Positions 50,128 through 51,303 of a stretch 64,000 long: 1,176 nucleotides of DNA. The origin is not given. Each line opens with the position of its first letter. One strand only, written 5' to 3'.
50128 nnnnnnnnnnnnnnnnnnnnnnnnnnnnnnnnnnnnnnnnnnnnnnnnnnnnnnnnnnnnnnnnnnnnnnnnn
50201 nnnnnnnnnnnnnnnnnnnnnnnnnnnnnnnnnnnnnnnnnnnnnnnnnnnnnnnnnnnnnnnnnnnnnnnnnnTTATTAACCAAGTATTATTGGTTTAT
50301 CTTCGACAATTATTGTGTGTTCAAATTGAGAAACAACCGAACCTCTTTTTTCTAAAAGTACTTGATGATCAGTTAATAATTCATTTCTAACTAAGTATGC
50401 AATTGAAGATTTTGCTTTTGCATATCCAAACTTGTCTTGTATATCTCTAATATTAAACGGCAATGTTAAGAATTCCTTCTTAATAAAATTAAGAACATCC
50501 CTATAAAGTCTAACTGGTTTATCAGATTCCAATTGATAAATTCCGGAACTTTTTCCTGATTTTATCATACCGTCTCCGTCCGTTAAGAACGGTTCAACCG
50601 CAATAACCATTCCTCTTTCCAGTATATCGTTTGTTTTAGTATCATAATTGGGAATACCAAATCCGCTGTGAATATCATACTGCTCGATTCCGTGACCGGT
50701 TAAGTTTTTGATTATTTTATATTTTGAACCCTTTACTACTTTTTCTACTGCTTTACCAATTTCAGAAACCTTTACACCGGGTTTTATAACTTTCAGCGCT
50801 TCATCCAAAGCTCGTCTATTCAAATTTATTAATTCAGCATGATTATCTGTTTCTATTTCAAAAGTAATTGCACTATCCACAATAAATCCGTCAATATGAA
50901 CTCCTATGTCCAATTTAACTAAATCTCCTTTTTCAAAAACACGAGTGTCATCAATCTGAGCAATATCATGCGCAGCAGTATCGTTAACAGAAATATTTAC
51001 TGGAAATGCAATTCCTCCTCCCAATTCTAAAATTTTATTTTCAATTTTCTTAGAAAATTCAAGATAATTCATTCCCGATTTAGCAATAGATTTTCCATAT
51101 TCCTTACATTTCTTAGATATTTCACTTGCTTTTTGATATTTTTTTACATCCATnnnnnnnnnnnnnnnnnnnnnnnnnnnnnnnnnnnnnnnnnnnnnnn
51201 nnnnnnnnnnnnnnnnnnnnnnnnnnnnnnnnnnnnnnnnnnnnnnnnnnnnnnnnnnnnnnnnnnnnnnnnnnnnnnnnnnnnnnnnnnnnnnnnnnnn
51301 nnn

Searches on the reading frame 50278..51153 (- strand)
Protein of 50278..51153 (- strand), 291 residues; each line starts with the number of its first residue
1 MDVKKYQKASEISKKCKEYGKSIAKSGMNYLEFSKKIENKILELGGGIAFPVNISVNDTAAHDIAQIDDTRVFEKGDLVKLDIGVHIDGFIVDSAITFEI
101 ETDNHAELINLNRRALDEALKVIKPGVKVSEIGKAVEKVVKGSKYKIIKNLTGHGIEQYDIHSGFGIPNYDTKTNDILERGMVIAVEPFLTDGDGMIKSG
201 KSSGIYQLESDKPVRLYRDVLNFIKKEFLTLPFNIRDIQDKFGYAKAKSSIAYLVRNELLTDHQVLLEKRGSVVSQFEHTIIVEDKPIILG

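Call 67: search_protein_families(library=pfam, proteins=[window:50278-51153:-], max_evalue=0.00001)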
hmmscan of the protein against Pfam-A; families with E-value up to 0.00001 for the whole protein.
window:50278-51153:- (291 aa): 1 family
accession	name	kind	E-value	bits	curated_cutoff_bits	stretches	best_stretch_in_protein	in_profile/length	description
PF00557.29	Peptidase_M24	-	9.9e-35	120.6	23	1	5-216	2-200/208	Metallopeptidase family M24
